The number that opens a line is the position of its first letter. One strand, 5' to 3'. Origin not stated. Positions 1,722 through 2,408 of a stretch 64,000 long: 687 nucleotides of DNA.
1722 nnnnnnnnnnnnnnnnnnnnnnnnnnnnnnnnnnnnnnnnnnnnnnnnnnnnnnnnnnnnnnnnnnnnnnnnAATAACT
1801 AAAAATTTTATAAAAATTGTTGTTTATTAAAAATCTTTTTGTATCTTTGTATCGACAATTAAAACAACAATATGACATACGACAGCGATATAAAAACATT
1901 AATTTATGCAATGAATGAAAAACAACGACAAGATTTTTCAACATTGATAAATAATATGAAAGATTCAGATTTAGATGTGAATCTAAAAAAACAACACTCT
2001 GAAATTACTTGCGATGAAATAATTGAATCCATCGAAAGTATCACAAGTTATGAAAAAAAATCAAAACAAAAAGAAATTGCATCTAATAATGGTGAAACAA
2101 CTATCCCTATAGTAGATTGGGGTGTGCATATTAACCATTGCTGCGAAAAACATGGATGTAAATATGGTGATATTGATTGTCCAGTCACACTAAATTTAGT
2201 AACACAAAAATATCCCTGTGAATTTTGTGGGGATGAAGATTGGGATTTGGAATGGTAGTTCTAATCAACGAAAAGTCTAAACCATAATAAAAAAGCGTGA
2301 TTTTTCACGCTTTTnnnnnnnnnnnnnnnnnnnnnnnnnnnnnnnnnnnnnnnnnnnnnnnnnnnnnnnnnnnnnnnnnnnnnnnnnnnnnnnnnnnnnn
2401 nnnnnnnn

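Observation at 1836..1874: Conserved promoter/leader cassette: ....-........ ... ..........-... (Bacteroidota-type -7 element)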

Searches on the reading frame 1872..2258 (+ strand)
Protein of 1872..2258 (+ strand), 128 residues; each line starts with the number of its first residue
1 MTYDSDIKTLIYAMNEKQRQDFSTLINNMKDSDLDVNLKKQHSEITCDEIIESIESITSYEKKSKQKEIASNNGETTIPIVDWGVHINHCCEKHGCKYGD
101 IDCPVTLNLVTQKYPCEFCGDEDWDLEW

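Call 21: search_protein_families(library=pfam, proteins=[window:1872-2258:+], max_evalue=0.01)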
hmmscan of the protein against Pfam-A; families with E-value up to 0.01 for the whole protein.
window:1872-2258:+ (128 aa): 0 families

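Call 22: search_protein_families(library=phrogs, proteins=[window:1872-2258:+], max_evalue=0.01)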
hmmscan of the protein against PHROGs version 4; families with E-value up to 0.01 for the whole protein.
window:1872-2258:+ (128 aa): 0 families

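Call 33: find_related_loci(query=window:1872-2258:+, collection=viral_contigs, flank=6000)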
Query window:1872-2258:+ (128 aa) in viral_contigs; peptide patterns used: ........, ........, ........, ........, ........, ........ (x = any residue, [..] = any of these).
9 stretches matched a pattern, but none encodes a relative of the query by tblastn (E <= 1e-3).
